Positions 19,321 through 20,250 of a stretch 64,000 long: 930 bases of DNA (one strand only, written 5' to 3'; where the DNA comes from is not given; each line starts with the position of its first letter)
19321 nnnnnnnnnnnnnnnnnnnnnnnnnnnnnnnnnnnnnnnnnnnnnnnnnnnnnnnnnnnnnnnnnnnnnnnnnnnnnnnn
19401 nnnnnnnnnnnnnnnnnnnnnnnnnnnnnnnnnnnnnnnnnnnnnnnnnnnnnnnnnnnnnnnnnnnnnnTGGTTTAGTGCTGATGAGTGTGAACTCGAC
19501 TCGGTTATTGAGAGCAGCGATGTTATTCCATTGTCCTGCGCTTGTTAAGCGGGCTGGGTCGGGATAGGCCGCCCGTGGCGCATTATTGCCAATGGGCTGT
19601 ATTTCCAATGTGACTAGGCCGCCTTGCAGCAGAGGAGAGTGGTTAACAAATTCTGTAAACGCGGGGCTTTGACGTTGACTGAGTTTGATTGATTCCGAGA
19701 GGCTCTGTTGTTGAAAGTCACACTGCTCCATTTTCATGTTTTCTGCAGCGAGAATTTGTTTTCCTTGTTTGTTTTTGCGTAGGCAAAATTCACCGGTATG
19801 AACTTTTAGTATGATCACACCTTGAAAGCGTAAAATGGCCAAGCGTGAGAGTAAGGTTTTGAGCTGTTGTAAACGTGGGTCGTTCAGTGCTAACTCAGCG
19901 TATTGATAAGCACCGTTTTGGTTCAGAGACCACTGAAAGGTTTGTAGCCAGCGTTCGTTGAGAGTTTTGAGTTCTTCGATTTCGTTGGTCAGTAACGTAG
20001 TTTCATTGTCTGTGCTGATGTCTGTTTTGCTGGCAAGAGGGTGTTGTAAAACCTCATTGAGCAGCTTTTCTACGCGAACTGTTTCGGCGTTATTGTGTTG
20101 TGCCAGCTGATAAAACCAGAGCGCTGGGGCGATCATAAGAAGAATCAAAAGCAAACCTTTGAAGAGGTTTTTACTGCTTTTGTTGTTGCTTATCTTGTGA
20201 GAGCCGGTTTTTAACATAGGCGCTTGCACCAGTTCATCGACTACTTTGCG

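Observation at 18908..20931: Two-gene operon: REC-domain protein with TM helix and a large C-terminal (likely periplasmic) domain, coupled to a CxxC zinc-ribbon protein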

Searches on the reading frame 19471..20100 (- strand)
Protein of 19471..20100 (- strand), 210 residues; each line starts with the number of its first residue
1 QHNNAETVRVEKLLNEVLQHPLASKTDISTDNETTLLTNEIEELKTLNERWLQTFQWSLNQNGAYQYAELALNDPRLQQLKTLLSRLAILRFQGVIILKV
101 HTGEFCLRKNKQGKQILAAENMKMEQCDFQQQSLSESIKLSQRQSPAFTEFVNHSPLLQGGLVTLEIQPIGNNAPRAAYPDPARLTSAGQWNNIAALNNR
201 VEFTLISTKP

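Call 21: search_solved_structures(query=A3, max_evalue=10, show_alignments=3)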
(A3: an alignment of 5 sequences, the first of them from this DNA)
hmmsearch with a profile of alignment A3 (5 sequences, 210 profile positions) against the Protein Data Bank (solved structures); distinct sequences matched with E-value up to 10: 4.
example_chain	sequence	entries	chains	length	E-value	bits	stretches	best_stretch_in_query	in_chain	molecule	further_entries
1tzt_A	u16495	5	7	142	0.34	13.4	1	8-72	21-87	N utilization substance protein B homolog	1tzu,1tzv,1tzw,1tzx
5hp7_A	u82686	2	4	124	1.1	11.8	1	9-74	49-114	Reactive Intermediate Deaminase A, chloroplastic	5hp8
5c54_A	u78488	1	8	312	1.7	11.1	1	170-202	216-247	Dihydrodipicolinate synthase/N-acetylneuraminate lyase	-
5c55_A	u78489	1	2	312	1.7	11.1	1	170-202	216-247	Dihydrodipicolinate synthase/N-acetylneuraminate lyase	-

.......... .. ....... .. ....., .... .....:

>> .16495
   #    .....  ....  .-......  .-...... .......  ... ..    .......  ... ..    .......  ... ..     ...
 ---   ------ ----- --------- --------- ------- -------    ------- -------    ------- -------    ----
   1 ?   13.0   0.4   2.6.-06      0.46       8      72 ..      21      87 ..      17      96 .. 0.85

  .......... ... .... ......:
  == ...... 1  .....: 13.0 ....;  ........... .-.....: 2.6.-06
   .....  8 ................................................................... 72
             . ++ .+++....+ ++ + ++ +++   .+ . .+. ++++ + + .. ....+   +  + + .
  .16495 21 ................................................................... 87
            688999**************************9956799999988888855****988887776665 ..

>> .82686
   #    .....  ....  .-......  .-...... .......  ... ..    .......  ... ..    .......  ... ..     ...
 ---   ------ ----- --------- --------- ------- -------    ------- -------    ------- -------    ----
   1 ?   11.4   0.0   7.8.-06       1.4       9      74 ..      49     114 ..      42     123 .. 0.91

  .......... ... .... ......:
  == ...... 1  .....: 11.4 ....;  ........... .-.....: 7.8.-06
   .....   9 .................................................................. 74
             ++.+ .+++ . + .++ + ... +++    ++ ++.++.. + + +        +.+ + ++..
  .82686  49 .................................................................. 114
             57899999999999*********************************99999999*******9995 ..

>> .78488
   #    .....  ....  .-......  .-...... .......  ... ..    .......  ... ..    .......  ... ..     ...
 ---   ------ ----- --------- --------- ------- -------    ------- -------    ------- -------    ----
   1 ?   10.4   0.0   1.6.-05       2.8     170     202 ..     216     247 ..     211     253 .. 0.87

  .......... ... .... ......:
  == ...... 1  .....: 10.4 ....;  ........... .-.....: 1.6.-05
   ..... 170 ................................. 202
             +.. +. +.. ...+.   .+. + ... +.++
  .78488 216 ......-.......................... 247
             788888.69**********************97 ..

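Call 23: find_homologous_proteins(query=A3, max_evalue=0.01)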
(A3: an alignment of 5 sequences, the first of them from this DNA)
Query A3 (5 sequences) (210 aa, profile of the alignment): 20 proteins with E <= 0.01 among 4024 candidates.
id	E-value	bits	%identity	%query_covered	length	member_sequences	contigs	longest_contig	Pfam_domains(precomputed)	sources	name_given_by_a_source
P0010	2.6e-36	143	38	75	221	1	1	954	-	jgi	jgi:hypothetical protein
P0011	1.0e-34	138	38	75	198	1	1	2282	-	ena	-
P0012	5.9e-33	132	32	96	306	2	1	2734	-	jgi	jgi:hypothetical protein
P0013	4.2e-30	123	38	74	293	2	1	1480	-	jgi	jgi:hypothetical protein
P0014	2.9e-29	120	38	74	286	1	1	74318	-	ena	-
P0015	8.8e-28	115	35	68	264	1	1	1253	-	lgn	-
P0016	2.1e-27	114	35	80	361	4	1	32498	PF00072.31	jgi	jgi:CheY-like chemotaxis protein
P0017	1.4e-25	108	33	67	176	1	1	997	-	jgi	jgi:hypothetical protein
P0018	1.0e-24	105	34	67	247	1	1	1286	-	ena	-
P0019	1.5e-24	105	36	67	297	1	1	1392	-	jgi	jgi:hypothetical protein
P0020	2.7e-24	104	34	67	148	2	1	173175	-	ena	-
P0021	1.6e-23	101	32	67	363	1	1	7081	-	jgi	jgi:hypothetical protein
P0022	2.6e-23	100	33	67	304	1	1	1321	-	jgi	-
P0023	2.2e-21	94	34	65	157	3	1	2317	-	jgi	-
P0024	1.2e-20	92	32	67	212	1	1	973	-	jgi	jgi:hypothetical protein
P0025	4.1e-20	90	31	67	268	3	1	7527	-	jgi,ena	-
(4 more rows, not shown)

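Call 31: find_encoding_contigs(protein=P0016, flank=8000, max_places=3)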
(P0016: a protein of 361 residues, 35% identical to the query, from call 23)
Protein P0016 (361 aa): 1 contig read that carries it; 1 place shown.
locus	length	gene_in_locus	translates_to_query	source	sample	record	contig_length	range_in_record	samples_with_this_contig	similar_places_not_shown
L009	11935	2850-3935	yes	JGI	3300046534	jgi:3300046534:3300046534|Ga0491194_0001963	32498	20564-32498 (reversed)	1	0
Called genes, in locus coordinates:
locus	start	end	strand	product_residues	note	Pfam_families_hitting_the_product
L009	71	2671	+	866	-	PF00675:Peptidase_M16, PF05193:Peptidase_M16_C, PF16187:Peptidase_M16_M, PF05193:Peptidase_M16_C, PF22456:PqqF-like_C_4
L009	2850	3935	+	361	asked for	PF00072:Response_reg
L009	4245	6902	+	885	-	PF28598:PDH_E1_N, PF00456:Transketolase_N, PF17831:PDH_E1_M, PF22613:Transketolase_C_1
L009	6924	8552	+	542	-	PF00364:Biotin_lipoyl, PF01597:GCV_H (faint), PF25917:BSH_RND (faint), PF25984:BSH_YknX (faint), PF00364:Biotin_lipoyl, PF02817:E3_binding, PF00198:2-oxoacid_dh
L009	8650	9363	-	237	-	PF02508:Rnf-Nqr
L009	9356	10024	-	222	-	PF04205:FMN_bind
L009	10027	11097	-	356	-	PF03116:NQR2_RnfD_RnfE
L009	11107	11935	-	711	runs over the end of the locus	PF13375:RnfC_N, PF01512:Complex1_51K, PF13534:Fer4_17 (faint), PF12797:Fer4_2 (faint), PF12838:Fer4_7, PF13183:Fer4_8, PF13187:Fer4_9 (weak), PF13237:Fer4_10 (weak), +5 more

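Call 32: find_encoding_contigs(protein=P0014, flank=8000, max_places=3)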
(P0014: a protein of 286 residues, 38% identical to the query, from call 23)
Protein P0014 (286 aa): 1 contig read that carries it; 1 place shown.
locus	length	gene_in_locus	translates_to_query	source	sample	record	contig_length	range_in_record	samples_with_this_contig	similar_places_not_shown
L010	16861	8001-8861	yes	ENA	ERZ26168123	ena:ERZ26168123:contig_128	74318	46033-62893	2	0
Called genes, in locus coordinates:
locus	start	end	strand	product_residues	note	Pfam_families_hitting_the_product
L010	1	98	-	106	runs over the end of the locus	PF00581:Rhodanese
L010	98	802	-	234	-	PF01135:PCMT, PF00398:RrnaAD (weak), PF13489:Methyltransf_23 (weak), PF02390:Methyltransf_4 (weak), PF13649:Methyltransf_25, PF13847:Methyltransf_31, PF08241:Methyltransf_11 (weak), PF08242:Methyltransf_12 (weak)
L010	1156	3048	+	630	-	PF13667:ThiC-associated, PF01964:ThiC_Rad_SAM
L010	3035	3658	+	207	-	-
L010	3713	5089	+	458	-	PF14793:DUF4478, PF03641:Lysine_decarbox, PF11892:PpnN_C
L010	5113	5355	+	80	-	PF21742:DUF6868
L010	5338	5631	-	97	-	PF00085:Thioredoxin (weak), PF13098:Thioredoxin_2, PF13899:Thioredoxin_7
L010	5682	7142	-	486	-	PF11412:DsbD_N, PF02683:DsbD_TM, PF13386:DsbD_2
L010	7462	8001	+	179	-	PF00072:Response_reg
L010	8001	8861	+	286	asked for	-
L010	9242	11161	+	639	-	PF02518:HATPase_c (weak), PF13589:HATPase_c_3, PF00183:HSP90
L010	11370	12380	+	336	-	PF00890:FAD_binding_2 (faint), PF01266:DAO, PF07992:Pyr_redox_2 (weak), PF12831:FAD_oxidored (weak), PF01593:Amino_oxidase, PF13450:NAD_binding_8, PF01593:Amino_oxidase (weak)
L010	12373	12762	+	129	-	PF01479:S4, PF28601:HSP15_C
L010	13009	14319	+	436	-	PF05598:DUF772, PF01609:DDE_Tnp_1, PF13751:DDE_Tnp_1_6 (weak)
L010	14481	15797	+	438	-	PF12867:DinB_2 (weak), PF03781:FGE-sulfatase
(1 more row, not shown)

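Call 33: find_encoding_contigs(protein=P0020, flank=8000, max_places=3)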
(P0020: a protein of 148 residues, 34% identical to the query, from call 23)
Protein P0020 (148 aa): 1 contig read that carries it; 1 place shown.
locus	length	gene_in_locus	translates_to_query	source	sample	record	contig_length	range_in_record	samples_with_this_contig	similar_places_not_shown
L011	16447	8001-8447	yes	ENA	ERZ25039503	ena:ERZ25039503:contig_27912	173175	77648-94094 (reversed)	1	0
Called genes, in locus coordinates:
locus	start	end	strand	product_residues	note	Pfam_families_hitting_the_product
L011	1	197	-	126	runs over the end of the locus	-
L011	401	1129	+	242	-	PF02586:SRAP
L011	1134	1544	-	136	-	-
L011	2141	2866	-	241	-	-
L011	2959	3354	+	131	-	PF13522:GATase_6, PF13537:GATase_7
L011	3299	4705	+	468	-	PF13522:GATase_6, PF13537:GATase_7, PF00733:Asn_synthase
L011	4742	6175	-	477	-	PF22042:EF-G_D2, PF14492:EFG_III, PF16658:RF3_C (faint), PF03764:EFG_IV, PF00679:EFG_C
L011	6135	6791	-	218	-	PF00009:GTP_EFTU, PF03193:RsgA_GTPase (faint), PF01926:MMR_HSR1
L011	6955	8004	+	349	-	PF00072:Response_reg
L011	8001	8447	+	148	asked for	-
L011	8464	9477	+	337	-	PF12146:Hydrolase_4, PF00561:Abhydrolase_1, PF12697:Abhydrolase_6, PF07859:Abhydrolase_3 (faint)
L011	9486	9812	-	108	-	PF02782:FGGY_C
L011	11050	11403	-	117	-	-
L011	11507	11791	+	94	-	-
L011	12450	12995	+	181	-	PF07885:Ion_trans_2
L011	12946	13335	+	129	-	PF02254:TrkA_N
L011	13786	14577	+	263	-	PF04402:SIMPL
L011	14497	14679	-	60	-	-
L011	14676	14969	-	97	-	PF00441:Acyl-CoA_dh_1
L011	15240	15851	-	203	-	PF02771:Acyl-CoA_dh_N, PF02770:Acyl-CoA_dh_M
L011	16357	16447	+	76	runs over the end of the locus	PF13488:Gly-zipper_Omp (weak)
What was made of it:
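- Tried and rejected: L011 comes from an assembly with many split genes (call 33).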

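Call 34: predict_structure(alignment_id=A4)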
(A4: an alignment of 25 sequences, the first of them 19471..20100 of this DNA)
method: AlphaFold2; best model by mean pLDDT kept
length: 210 residues; sequences in the alignment: 25
mean_pLDDT: 84.9   pTM: 0.75
mean pLDDT of the five models: 84.9, 83.1, 80.7, 80.6, 80.5
residues with pLDDT >= 90: 130; 70-90: 39; 50-70: 26; < 50: 15
segments of 3 or more residues with pLDDT < 50: 1-4, 20-27, 134-136
pLDDT, mean of each block of 10 residues (from residue 1): 54 61 47 84 89 92 91 95 94 95 94 95 92 57 90 94 94 90 90 95 90
secondary structure, 60 per line:
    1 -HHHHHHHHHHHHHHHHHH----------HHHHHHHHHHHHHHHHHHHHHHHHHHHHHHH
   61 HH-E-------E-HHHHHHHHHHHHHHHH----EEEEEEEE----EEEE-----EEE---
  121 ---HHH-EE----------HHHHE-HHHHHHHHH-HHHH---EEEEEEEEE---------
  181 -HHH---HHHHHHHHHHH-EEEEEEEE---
elements in order: H2-19 H30-62 H74-89 E94-101 E106-109 E115-117 H140-143 H146-154 H156-159 E163-171 H188-198 E200-207
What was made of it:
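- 19912..20100 (-): Periplasmic helical stalk, residues 278-340. In the AF2 model, helices cover fragment residues 2-19 and 30-62, with pLDDT 84-92 for the second (call 34).
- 19471..19911 (-): X domain, residues 341-487: a predicted OmpA-like alpha/beta fold with a ~35-residue insertion. It carries invariant C383 and C404, the motifs H.G(E/D)FC and (R)QS..FA.F, and the tail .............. AF2 pLDDT 85, pTM 0.75 (call 34).
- On OmpA family / OmpA-like peptidoglycan-binding domain (PF00691): AF2 pLDDT 84.9 (call 34). The loop carries a ~35-residue insertion (call 34).
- Fold: AF2 pLDDT 84.9, pTM 0.75 (call 34).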

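Call 38: fold_search(model_id=the predicted structure, library=pdb)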
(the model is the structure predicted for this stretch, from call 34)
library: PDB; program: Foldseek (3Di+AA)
matches with E <= 10: 200; with E <= 0.001: 0
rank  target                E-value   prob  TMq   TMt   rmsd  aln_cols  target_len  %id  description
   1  2hqs_G                2.7e-03  0.99  0.30  0.53   8.9       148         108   12  Crystal structure of TolB/Pal complex (released 2007-04-03)
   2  4b62                  5.2e-03  0.98  0.34  0.46   6.5       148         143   16  The structure of the cell wall anchor of the T6SS from Pseudomonas aeruginosa (released 2013-10-02)
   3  4pwt_C                8.1e-03  0.97  0.33  0.50   7.2       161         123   15  Crystal structure of peptidoglycan-associated outer membrane lipoprotein from Yersinia pestis CO92 (released 2014-04-09)
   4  5m38_A                1.2e-02  0.97  0.33  0.52   5.4       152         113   14  Structure of the TagL peptidoglycan binding domain from EAEC T6SS (released 2018-02-21)
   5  2hqs_C                1.6e-02  0.98  0.33  0.58   6.7       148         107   14  Crystal structure of TolB/Pal complex (released 2007-04-03)
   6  5y3z_A                1.8e-02  0.91  0.31  0.43   6.4       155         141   14  Structure of the periplasmic domain of the MotB L119P mutant from Salmonella (crystal form 1) (released 2018-04-11)
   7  3wpw_A                1.9e-02  0.97  0.35  0.46   6.9       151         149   12  Structure of PomBc5, a periplasmic fragment of PomB from Vibrio (released 2014-09-10)
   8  9ljk_B                1.9e-02  0.85  0.34  0.42   9.2       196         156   11  Structure of the periplasmic domain of MotS from Bacillus subtilis (released 2025-02-26)
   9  9ljl_B                2.4e-02  0.90  0.38  0.48   9.4       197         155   10  Structure of the periplasmic domain of MotS from Bacillus subtilis in 300 mM NaCl (released 2025-02-26)
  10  8vvn_B                2.6e-02  0.93  0.34  0.32   5.9       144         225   12  Cryo-EM structure of a type I ZorAB complex from Shewanella sp. strain ANA-3 (released 2025-02-05)
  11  1oap                  2.6e-02  0.82  0.30  0.50   7.6       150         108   15  Mad structure of the periplasmique domain of the Escherichia coli PAL protein (released 2004-02-13)
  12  5u1h_A                3.0e-02  0.96  0.33  0.52   5.2       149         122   15  Crystal structure of the C-terminal peptidoglycan binding domain of OprF (PA1777) from Pseudomonas aeruginosa (released 2017-01-11)
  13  4erh_A                3.0e-02  0.93  0.37  0.54   6.7       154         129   12  The crystal structure of OmpA domain of OmpA from Salmonella enterica subsp. enterica serovar Typhimurium str. 14028S (released 2012-05-02)
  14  3cyp_D                3.2e-02  0.96  0.37  0.54   5.5       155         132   13  The crystal structure of the C-terminal domain of Helicobacter pylori MotB (residues 125-256). (released 2008-07-08)
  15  6jfw_A                3.2e-02  0.93  0.35  0.48   7.6       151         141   15  Crystal structure of PA0833 periplasmic domain from Pseudomonas aeruginosa reveals an unexpected enlarged peptidoglyca (released 2019-03-20)
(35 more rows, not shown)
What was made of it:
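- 19471..19911 (-): In the Foldseek PDB search the top 47 hits are OmpA/MotB/Pal-type domains or complexes that contain them (call 38).
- On OmpA family / OmpA-like peptidoglycan-binding domain (PF00691): The top 47 Foldseek PDB hits are OmpA-like domains or complexes containing them, with probability up to 0.99 and TM on target up to 0.58, but the best E-value is 2.7e-3 (call 38).
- Closest known: Inner-membrane-anchored OmpA-like peptidoglycan-binding proteins. Same: These proteins are the top structural matches to the model (call 38).
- The top 47 Foldseek PDB hits are Pal, TagL, MotB, PomB, MotS, ZorB, OprF, OmpA, YfiB and similar (probability up to 0.99, TM on target 0.42-0.58; call 38). 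The predicted fold is that of ligand-binding periplasmic domains (call 38). The predicted fold matches domains that are periplasmic in all characterised cases listed (call 38).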

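Call 40: search_solved_structures(query=A4, max_evalue=10, show_alignments=4)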
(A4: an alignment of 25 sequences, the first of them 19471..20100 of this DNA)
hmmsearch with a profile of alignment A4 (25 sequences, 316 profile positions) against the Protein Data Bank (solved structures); distinct sequences matched with E-value up to 10: 12.
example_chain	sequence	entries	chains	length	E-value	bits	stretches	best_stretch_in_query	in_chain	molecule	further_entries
6m6z_A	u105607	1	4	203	0.045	16.8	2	90-145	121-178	TMH4C4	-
1xou_B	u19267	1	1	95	0.074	16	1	122-196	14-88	Z5138 gene product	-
2lhk_A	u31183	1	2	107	0.097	15.7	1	122-196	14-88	L0052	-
2m1n_A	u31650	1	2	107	0.14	15.2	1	122-196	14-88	Type III secretion system filament chaperone CesA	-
8u1a_A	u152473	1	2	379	0.18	14.8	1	46-145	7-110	Designed Near Infrared Fluorescent Protein MC7BP34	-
7f02_D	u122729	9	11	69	0.22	14.5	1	88-135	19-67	Heme exporter protein D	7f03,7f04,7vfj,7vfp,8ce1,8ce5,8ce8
6j8e_A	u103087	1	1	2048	0.3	14.1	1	94-149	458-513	Sodium channel protein type 2 subunit alpha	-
8ayr_A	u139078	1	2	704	0.77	12.7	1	188-230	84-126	Coagulation factor 5/8 type domain protein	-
7unj_A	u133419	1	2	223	0.84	12.6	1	6-133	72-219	SP1-ZnPPaM designed chlorophyll dimer protein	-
9m08_C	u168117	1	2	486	0.95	12.4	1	88-136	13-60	histidine kinase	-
7dtd_A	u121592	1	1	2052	1.3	11.9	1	94-152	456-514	Sodium channel protein type 1 subunit alpha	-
25ih_A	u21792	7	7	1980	2.3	11.1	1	93-157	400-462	Sodium channel protein type 8 subunit alpha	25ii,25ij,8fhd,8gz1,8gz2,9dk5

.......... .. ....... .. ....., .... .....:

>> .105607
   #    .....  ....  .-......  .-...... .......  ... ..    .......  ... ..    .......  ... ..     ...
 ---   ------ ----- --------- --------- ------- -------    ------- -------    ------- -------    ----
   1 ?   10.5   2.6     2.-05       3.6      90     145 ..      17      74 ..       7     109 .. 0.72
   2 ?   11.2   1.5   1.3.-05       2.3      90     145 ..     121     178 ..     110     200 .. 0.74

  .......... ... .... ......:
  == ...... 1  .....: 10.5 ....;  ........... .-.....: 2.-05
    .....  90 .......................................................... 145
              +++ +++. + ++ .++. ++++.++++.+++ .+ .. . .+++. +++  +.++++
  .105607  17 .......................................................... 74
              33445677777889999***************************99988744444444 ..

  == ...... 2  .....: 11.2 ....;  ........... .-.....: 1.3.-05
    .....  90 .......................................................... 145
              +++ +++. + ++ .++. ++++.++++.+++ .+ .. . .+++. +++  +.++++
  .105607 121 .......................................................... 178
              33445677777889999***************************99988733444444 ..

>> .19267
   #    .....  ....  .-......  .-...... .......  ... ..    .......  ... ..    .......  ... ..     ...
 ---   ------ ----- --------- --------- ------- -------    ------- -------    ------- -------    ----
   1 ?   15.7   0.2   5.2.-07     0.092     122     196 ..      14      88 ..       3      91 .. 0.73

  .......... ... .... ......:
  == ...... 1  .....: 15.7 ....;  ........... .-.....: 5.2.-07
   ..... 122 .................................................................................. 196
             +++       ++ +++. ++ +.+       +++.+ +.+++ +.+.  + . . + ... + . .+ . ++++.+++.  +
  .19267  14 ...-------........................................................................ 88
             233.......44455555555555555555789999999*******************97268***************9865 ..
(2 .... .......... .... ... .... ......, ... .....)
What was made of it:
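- Tried and rejected: Profile searches with the 5- and 25-sequence X alignments found no OmpA-like chain (calls 21, 40).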
